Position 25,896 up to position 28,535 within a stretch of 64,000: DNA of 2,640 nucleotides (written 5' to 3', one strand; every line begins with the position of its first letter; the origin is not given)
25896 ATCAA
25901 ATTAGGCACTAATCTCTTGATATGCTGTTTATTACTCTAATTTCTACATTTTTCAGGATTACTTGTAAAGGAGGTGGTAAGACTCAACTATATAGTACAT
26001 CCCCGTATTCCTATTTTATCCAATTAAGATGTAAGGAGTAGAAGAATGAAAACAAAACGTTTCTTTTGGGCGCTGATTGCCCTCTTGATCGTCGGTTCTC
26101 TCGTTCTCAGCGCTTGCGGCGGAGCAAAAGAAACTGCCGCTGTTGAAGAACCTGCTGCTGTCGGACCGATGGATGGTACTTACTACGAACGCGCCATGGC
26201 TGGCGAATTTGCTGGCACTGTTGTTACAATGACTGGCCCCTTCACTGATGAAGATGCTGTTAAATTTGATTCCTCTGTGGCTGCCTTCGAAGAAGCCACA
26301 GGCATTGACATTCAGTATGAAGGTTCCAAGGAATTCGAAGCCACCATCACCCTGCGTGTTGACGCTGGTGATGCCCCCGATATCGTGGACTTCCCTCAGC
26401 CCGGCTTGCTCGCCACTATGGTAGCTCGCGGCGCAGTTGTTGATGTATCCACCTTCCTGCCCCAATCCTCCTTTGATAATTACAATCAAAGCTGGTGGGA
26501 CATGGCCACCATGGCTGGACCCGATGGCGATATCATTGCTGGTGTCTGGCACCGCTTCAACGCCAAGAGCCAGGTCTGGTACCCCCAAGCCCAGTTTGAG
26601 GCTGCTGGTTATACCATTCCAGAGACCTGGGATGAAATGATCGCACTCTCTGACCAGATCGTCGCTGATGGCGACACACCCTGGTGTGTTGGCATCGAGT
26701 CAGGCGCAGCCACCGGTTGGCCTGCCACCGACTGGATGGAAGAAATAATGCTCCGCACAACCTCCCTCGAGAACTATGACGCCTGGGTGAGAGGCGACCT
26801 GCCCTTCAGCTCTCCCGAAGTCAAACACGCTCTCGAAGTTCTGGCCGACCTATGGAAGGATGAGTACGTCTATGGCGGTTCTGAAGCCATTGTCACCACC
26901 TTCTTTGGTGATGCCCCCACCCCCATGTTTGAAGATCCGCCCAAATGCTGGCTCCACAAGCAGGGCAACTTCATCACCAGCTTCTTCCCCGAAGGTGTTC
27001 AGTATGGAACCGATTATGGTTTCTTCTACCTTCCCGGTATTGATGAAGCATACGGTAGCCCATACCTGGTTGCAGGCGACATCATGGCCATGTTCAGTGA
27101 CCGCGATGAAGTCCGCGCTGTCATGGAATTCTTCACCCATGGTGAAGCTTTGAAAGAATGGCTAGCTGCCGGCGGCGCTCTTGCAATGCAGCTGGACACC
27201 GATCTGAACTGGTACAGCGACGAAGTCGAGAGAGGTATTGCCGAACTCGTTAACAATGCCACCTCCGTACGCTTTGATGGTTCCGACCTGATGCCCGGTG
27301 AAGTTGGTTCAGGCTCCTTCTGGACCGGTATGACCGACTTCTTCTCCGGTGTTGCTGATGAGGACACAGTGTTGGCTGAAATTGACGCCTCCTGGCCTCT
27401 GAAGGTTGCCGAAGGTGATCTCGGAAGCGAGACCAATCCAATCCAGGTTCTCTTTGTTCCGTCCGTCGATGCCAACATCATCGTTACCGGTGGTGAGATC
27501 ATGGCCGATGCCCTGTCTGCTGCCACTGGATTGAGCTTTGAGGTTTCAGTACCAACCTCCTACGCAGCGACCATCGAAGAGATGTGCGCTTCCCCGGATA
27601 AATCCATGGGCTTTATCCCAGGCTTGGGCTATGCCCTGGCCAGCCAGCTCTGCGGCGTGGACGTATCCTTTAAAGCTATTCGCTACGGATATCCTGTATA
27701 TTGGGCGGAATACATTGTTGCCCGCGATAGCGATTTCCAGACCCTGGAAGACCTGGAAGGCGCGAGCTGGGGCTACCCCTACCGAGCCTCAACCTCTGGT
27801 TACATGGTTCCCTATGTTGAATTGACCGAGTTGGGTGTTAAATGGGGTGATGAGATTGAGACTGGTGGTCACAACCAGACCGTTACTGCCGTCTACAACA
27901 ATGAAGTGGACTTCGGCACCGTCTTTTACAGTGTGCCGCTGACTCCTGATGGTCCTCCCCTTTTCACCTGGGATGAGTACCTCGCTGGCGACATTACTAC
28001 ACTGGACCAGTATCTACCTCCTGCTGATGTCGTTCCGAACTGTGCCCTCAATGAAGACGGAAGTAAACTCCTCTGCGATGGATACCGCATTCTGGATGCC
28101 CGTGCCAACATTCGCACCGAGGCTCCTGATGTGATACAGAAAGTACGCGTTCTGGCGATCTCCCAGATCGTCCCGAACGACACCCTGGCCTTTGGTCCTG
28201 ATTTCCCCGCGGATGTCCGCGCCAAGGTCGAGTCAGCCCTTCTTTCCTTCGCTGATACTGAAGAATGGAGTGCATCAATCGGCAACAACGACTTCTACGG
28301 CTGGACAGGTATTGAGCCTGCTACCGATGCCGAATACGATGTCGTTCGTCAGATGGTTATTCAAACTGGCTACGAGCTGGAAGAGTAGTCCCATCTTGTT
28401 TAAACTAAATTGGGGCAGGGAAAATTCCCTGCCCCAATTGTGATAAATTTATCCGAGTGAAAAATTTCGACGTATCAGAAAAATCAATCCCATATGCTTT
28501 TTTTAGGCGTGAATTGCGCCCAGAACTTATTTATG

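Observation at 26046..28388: One lipoprotein carrying two unrelated substrate-binding domains (CUT1 sugar-type + PhnD-type)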

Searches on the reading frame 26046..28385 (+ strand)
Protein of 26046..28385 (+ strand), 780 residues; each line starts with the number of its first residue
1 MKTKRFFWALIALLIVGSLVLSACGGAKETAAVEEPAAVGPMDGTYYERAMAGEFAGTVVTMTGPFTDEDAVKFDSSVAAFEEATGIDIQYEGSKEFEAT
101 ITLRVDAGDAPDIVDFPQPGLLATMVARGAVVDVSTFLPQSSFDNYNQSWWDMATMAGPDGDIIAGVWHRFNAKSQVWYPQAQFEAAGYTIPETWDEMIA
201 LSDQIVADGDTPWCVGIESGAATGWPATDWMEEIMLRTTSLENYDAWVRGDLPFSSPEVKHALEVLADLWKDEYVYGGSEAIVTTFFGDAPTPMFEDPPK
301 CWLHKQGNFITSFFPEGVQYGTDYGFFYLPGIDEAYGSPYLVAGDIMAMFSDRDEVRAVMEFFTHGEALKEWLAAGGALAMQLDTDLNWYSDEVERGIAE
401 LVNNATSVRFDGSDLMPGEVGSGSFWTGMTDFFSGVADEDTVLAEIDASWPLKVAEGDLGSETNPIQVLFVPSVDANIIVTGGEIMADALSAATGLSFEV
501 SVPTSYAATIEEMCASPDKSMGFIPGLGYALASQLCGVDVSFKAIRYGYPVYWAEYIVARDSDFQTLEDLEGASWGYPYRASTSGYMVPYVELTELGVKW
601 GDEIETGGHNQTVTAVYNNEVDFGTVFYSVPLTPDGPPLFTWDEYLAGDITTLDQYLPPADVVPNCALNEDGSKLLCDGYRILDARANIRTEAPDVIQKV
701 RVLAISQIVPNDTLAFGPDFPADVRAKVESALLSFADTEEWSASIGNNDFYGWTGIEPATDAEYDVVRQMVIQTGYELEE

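Call 3: search_protein_families(library=pfam, proteins=[window:26046-28385:+], max_evalue=0.01)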
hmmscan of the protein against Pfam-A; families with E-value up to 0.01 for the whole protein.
window:26046-28385:+ (780 aa): 3 families
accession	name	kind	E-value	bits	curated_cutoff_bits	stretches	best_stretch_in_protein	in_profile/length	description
PF12974.12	Phosphonate-bd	-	6.1e-35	121.2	27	1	470-764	3-242/242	ABC transporter, phosphonate, periplasmic substrate-binding protein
PF01547.30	SBP_bac_1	-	1.3e-15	58.6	26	1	74-364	10-298/307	Bacterial extracellular solute-binding protein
PF13416.11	SBP_bac_8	-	4.4e-14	53.4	27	1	78-379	3-259/279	Bacterial extracellular solute-binding protein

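Call 4: search_protein_families(library=ncbifam, proteins=[window:26046-28385:+], max_evalue=0.01)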
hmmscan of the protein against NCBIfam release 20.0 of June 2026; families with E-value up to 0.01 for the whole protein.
window:26046-28385:+ (780 aa): 5 families
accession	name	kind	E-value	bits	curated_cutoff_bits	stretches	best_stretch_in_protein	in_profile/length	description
TIGR01098.1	3A0109s03R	subfamily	8e-34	117.3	112.05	2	462-630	29-203/253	phosphate/phosphite/phosphonate ABC transporter substrate-binding protein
TIGR03431.1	PhnD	equivalog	7.4e-23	81.4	261.1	1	484-772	47-284/288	phosphonate ABC transporter substrate-binding protein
TIGR03850.1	bind_CPR_0540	equivalog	2.6e-12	46.1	299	1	69-210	45-196/437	carbohydrate ABC transporter substrate-binding protein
TIGR03851.1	chitin_NgcE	equivalog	4.3e-12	45.7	399.65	1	18-282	4-268/450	N-acetylglucosamine/diacetylchitobiose ABC transporter substrate-binding protein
TIGR04553.1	ABC_peri_selen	hypoth_equivalog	5.4e-06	26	250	1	484-630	20-171/266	putative selenate ABC transporter substrate-binding protein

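Call 5: find_homologous_proteins(query=window:26046-28385:+, max_evalue=0.00001)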
Query window:26046-28385:+ (780 aa): 7515 proteins with E <= 0.00001 among 8000 candidates; the best 120 are listed.
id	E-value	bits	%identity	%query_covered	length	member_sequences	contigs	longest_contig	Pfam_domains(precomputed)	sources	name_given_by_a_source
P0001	0.0e+0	1795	100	100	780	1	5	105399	PF13416.12,PF12974.13,PF01547.31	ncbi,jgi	jgi:alpha-glucoside transport system substrate-binding protein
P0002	0.0e+0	1531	75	57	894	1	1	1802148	-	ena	-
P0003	0.0e+0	1528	73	57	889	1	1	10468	PF01547.31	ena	-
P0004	0.0e+0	1432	67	60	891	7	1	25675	-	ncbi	-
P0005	0.0e+0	1407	70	58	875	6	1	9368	PF01547.31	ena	-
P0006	0.0e+0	1389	65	58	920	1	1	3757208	-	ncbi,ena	-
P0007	0.0e+0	1361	72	52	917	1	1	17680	PF01547.31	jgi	jgi:alpha-glucoside transport system substrate-binding protein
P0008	0.0e+0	1361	74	53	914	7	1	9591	PF13416.12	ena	-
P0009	0.0e+0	1358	68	58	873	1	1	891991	PF01547.31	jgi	jgi:alpha-glucoside transport system substrate-binding protein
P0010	0.0e+0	1333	65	57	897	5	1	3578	-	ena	-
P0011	0.0e+0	1328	64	58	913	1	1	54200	PF01547.31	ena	-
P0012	0.0e+0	1326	73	52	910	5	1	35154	PF01547.31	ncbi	ncbi:MAG: ABC transporter substrate-binding protein [Caldilineales bacterium]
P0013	0.0e+0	1317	70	52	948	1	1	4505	-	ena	-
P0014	0.0e+0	1287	60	58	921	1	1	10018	PF01547.31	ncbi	ncbi:MAG: ABC transporter substrate-binding protein [Candidatus Promineifilaceae bacterium]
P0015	0.0e+0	1286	62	58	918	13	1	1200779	-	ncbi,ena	-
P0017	0.0e+0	1284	73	100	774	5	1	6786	PF12974.13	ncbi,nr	ncbi:MAG: phosphate/phosphite/phosphonate ABC transporter substrate-binding protein [Anaerolineales 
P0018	0.0e+0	1281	72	100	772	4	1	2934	PF12974.13,PF01547.31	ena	-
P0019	0.0e+0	1280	73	100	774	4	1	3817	PF12974.13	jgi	-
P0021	0.0e+0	1275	68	52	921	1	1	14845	PF01547.31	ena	-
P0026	0.0e+0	1257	66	55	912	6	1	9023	PF13416.12,PF01547.31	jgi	jgi:alpha-glucoside transport system substrate-binding protein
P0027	0.0e+0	1255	63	58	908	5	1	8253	PF01547.31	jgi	jgi:alpha-glucoside transport system substrate-binding protein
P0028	0.0e+0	1253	72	100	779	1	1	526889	PF12974.13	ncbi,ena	-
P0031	0.0e+0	1249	70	100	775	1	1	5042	PF12974.13,PF01547.31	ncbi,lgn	-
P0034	0.0e+0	1245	70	100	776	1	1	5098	PF12974.13,PF01547.31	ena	-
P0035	0.0e+0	1245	71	100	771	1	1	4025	PF12974.13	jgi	-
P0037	0.0e+0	1242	65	55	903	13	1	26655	PF01547.31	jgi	jgi:alpha-glucoside transport system substrate-binding protein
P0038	0.0e+0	1240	70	100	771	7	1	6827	PF12974.13,PF01547.31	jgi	-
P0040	0.0e+0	1238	65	55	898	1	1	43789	PF01547.31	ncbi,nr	ncbi:MAG: carbohydrate ABC transporter substrate-binding protein [Anaerolineaceae bacterium]|nr:carb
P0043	0.0e+0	1232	68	53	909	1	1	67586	PF13416.12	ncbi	-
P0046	0.0e+0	1230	64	55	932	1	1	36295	PF01547.31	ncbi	-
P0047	0.0e+0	1226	66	54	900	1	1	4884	PF01547.31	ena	-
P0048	0.0e+0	1222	59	59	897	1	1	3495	PF01547.31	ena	-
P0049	0.0e+0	1222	61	58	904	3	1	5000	PF01547.31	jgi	jgi:alpha-glucoside transport system substrate-binding protein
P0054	0.0e+0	1200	67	100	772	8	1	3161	PF12974.13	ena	-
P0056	0.0e+0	1183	59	58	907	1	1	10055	PF01547.31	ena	-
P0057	0.0e+0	1178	58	58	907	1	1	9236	PF01547.31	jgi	jgi:alpha-glucoside transport system substrate-binding protein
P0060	0.0e+0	1176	59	58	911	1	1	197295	PF01547.31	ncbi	ncbi:MAG: ABC transporter substrate-binding protein [Anaerolineae bacterium]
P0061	0.0e+0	1175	64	53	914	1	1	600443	PF01547.31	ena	-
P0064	0.0e+0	1173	65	52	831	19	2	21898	PF01547.31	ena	-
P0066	0.0e+0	1161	87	52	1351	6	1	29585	PF00497.26,PF02608.21,PF12974.13,PF10613.15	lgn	-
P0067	0.0e+0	1160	57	58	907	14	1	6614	PF01547.31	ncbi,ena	-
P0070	0.0e+0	1150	58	58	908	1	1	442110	PF01547.31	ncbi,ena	-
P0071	0.0e+0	1150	63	52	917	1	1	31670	PF01547.31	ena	-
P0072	0.0e+0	1150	66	100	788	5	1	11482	PF12974.13,PF01547.31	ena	-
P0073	0.0e+0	1149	62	52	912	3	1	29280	PF01547.31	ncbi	-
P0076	0.0e+0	1141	66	100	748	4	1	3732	PF12974.13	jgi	-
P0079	0.0e+0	1132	62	58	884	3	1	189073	PF21304.3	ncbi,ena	-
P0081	0.0e+0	1122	62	53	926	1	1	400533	PF01547.31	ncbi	-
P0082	0.0e+0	1119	55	57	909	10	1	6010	PF01547.31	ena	-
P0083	0.0e+0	1111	64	100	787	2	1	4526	PF12974.13,PF01547.31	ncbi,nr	ncbi:MAG: phosphate/phosphite/phosphonate ABC transporter substrate-binding protein [Anaerolineales 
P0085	0.0e+0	1108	66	54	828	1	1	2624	PF13416.12,PF01547.31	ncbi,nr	ncbi:MAG TPA: carbohydrate ABC transporter substrate-binding protein, partial [Halothiobacillaceae b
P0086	0.0e+0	1094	60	53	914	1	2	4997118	PF01547.31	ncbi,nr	ncbi:MAG: ABC transporter substrate-binding protein [Anaerolineae bacterium]|nr:ABC transporter subs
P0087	0.0e+0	1089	66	52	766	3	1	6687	PF01547.31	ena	-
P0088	0.0e+0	1087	83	73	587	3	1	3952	PF13416.12,PF12974.13,PF01547.31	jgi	-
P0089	0.0e+0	1087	58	55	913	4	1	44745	PF01547.31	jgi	jgi:alpha-glucoside transport system substrate-binding protein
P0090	0.0e+0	1086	56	57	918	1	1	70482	PF01547.31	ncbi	-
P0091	0.0e+0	1081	56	57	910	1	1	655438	PF01547.31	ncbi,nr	ncbi:MAG TPA: ABC transporter substrate-binding protein [Chloroflexota bacterium]|nr:ABC transporter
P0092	0.0e+0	1066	58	54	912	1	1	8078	PF01547.31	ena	-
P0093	0.0e+0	1059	59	52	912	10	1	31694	PF01547.31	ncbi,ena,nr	ncbi:MAG TPA: ABC transporter substrate-binding protein [Thermoflexales bacterium]|nr:ABC transporte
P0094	0.0e+0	1056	58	52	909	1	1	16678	PF01547.31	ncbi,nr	ncbi:MAG: ABC transporter substrate-binding protein [Thermoflexales bacterium]|nr:ABC transporter su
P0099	0.0e+0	1031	65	58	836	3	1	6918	PF01547.31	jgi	jgi:alpha-glucoside transport system substrate-binding protein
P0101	0.0e+0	1029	58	51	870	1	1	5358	PF13416.12,PF01547.31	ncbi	-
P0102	0.0e+0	1026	50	69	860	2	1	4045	PF13416.12,PF01547.31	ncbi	-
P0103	0.0e+0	1023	60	52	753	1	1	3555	PF01547.31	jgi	jgi:alpha-glucoside transport system substrate-binding protein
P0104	0.0e+0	1012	54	55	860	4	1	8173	PF13416.12,PF01547.31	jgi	jgi:alpha-glucoside transport system substrate-binding protein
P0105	5.9e-296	1002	52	57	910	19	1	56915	PF01547.31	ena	-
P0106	2.7e-295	1000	90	62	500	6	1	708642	PF01547.31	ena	-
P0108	9.1e-290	982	55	100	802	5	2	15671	PF12974.13,PF01547.31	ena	-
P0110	2.0e-286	971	54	100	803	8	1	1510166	PF12974.13,PF01547.31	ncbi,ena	-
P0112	3.3e-281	953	53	55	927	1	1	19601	PF13531.12,PF13416.12,PF01547.31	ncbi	-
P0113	4.1e-281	953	51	57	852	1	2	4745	PF13416.12,PF01547.31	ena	-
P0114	8.2e-281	952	51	57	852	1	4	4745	PF13416.12,PF01547.31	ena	-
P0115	1.4e-277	941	85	52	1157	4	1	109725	PF01094.35,PF13433.13,PF12974.13,PF13458.13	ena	-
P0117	5.4e-265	900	53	52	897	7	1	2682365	PF13416.12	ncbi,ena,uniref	ncbi:ABC transporter substrate-binding protein [Candidatus Leptofilum sp.]|uniref:ABC transporter su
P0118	2.9e-264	897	50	53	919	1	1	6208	PF13531.12,PF13416.12,PF01547.31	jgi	jgi:alpha-glucoside transport system substrate-binding protein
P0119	3.3e-264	897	50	57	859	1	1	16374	PF01547.31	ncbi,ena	-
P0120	1.3e-259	882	47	56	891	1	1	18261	PF13531.12,PF13416.12,PF01547.31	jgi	jgi:alpha-glucoside transport system substrate-binding protein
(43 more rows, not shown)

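Call 7: search_protein_families(library=pfam, proteins=[P0002, P0006, P0066, P0115, P0106, P0110, P0028, P0079], max_evalue=0.001)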
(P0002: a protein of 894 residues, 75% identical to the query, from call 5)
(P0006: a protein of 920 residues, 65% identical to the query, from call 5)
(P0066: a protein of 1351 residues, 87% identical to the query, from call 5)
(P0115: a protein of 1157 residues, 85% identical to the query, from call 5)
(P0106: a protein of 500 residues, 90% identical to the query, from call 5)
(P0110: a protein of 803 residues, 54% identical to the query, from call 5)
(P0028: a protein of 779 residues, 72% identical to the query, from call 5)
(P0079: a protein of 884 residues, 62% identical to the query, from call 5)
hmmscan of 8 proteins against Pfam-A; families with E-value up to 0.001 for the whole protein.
P0002 (894 aa): 0 families

P0006 (920 aa): 0 families

P0066 (1351 aa): 4 families
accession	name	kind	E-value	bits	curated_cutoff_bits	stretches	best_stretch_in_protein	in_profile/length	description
PF02608.20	Bmp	-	3e-49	168.1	24.1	1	733-1012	5-270/301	ABC transporter substrate-binding protein PnrA-like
PF12974.12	Phosphonate-bd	-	1.4e-32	113.5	27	1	1064-1312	16-225/242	ABC transporter, phosphonate, periplasmic substrate-binding protein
PF00497.25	SBP_bac_3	-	5.2e-31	107.6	26.4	1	483-703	1-131/132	Bacterial extracellular solute-binding proteins, family 3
PF10613.14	Lig_chan-Glu_bd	-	4.6e-07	30.4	30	1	528-576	65-113/115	Ligated ion channel L-glutamate- and glycine-binding site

P0115 (1157 aa): 4 families
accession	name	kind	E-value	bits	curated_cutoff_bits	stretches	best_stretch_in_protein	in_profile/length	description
PF13458.12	Peripla_BP_6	-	6.4e-58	197.5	31.7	1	476-830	1-338/343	Periplasmic binding protein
PF12974.12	Phosphonate-bd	-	4.5e-46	157.6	27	1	897-1137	2-240/242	ABC transporter, phosphonate, periplasmic substrate-binding protein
PF13433.12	Peripla_BP_5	-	2.5e-08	33.8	27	1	479-826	3-332/363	Periplasmic binding protein domain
PF01094.35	ANF_receptor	-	2.6e-06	27.2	25.4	1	528-656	19-147/353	Receptor family ligand binding region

P0106 (500 aa): 2 families
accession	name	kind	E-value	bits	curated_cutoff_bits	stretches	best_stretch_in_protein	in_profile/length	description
PF01547.30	SBP_bac_1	-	8.8e-16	59.2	26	1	81-370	10-297/307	Bacterial extracellular solute-binding protein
PF13416.11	SBP_bac_8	-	3.2e-15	57.1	27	1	85-394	3-268/279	Bacterial extracellular solute-binding protein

P0110 (803 aa): 2 families
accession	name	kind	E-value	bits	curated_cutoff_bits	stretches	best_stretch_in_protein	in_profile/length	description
PF12974.12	Phosphonate-bd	-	2.6e-29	102.8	27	1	517-750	19-211/242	ABC transporter, phosphonate, periplasmic substrate-binding protein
PF01547.30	SBP_bac_1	-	3.6e-19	70.3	26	1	98-392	13-305/307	Bacterial extracellular solute-binding protein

P0028 (779 aa): 1 family
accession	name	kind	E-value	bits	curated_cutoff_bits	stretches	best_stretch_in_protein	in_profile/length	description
PF12974.12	Phosphonate-bd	-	2.2e-31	109.5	27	1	494-741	18-226/242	ABC transporter, phosphonate, periplasmic substrate-binding protein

P0079 (884 aa): 1 family
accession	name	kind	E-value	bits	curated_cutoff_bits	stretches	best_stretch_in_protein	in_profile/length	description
PF21304.2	T3S_SPI-1_N0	-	2.4e-05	24.9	27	0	265-295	30-62/69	SPI-1 type 3 secretion system secretin, N0 domain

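Call 10: find_encoding_contigs(protein=P0001, flank=10000, max_places=3)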
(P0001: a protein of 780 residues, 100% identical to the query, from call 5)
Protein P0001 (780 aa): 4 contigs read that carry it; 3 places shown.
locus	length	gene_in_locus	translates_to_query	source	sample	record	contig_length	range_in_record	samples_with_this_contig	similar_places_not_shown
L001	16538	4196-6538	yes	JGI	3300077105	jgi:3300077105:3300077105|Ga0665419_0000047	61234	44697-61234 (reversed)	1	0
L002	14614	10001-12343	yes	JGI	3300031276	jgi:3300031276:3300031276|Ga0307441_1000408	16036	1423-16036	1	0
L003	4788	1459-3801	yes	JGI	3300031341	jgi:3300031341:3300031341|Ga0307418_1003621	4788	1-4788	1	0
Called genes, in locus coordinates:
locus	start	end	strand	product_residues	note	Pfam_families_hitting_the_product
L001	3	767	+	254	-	?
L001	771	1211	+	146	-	PF03652:RuvX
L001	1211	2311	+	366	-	PF02618:YceG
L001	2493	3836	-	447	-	PF08245:Mur_ligase_M, PF02875:Mur_ligase_C, PF27239:FOL3_C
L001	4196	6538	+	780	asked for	PF01547:SBP_bac_1, PF13416:SBP_bac_8, PF12974:Phosphonate-bd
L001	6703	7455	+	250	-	PF00005:ABC_tran, PF13304:AAA_21 (faint)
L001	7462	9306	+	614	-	PF00528:BPD_transp_1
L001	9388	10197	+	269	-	PF00733:Asn_synthase (weak), PF02540:NAD_synthase (weak), PF01171:ATP_bind_3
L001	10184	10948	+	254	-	PF00731:AIRC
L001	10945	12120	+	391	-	PF01969:Ni_insertion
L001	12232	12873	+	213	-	PF02698:DUF218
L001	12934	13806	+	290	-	PF17115:Toast_rack_N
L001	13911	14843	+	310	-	PF02899:Phage_int_SAM_1, PF13495:Phage_int_SAM_4 (weak), PF00589:Phage_integrase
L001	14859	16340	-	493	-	PF01171:ATP_bind_3, PF11734:TilS_C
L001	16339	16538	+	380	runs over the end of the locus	PF00072:Response_reg, PF13614:AAA_31 (weak)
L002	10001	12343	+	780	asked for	PF01547:SBP_bac_1, PF13416:SBP_bac_8, PF12974:Phosphonate-bd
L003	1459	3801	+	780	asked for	PF01547:SBP_bac_1, PF13416:SBP_bac_8, PF12974:Phosphonate-bd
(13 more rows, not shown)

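Call 11: find_encoding_contigs(protein=P0028, flank=8000, max_places=1)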
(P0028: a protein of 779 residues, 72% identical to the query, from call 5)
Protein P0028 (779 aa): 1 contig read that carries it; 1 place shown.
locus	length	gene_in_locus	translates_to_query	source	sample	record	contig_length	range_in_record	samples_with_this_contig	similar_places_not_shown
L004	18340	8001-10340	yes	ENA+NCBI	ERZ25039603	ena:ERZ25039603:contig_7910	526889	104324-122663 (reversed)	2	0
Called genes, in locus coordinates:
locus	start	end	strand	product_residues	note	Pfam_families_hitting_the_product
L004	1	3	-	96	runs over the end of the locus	PF02680:DUF211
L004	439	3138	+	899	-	PF01411:tRNA-synt_2c, PF07973:tRNA_SAD, PF02272:DHHA1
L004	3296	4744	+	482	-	PF04865:Baseplate_J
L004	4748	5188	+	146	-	PF03652:RuvX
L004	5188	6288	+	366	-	PF02618:YceG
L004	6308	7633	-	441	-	PF08245:Mur_ligase_M, PF27239:FOL3_C, PF02875:Mur_ligase_C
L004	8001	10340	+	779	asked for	PF12974:Phosphonate-bd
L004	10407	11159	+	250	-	PF00005:ABC_tran, PF13304:AAA_21 (faint)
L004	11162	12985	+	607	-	PF00528:BPD_transp_1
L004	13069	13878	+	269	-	PF02540:NAD_synthase (faint), PF01171:ATP_bind_3 (weak)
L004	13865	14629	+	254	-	PF00731:AIRC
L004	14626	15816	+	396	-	PF01969:Ni_insertion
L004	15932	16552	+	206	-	PF02698:DUF218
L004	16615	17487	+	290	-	PF17115:Toast_rack_N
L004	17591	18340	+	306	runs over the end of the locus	PF02899:Phage_int_SAM_1, PF13495:Phage_int_SAM_4 (weak), PF00589:Phage_integrase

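Call 12: find_encoding_contigs(protein=P0110, flank=8000, max_places=1)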
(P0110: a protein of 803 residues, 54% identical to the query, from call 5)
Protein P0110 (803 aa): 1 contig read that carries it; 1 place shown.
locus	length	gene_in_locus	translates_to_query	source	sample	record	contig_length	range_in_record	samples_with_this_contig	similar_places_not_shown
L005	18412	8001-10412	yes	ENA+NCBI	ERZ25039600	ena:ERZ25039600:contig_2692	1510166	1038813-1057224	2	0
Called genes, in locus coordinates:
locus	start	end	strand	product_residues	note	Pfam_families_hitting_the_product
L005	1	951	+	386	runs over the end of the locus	PF02463:SMC_N, PF13175:AAA_15, PF13476:AAA_23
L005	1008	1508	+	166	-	PF03473:MOSC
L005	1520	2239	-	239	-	PF02527:GidB, PF13847:Methyltransf_31 (weak)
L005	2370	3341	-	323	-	PF14257:DUF4349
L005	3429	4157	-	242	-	PF00149:Metallophos, PF12850:Metallophos_2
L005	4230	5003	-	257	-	PF05175:MTS (faint), PF13489:Methyltransf_23, PF08241:Methyltransf_11, PF08242:Methyltransf_12, PF13649:Methyltransf_25, PF13847:Methyltransf_31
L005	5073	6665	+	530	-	PF04055:Radical_SAM, PF16199:Radical_SAM_C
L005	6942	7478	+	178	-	PF00532:Peripla_BP_1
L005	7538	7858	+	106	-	PF13377:Peripla_BP_3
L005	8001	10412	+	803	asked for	PF01547:SBP_bac_1, PF12974:Phosphonate-bd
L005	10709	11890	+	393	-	PF00528:BPD_transp_1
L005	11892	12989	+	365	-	PF00528:BPD_transp_1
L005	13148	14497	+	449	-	PF00232:Glyco_hydro_1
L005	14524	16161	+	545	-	PF00128:Alpha-amylase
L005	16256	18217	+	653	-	PF00128:Alpha-amylase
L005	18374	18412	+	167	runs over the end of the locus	PF01268:FTHFS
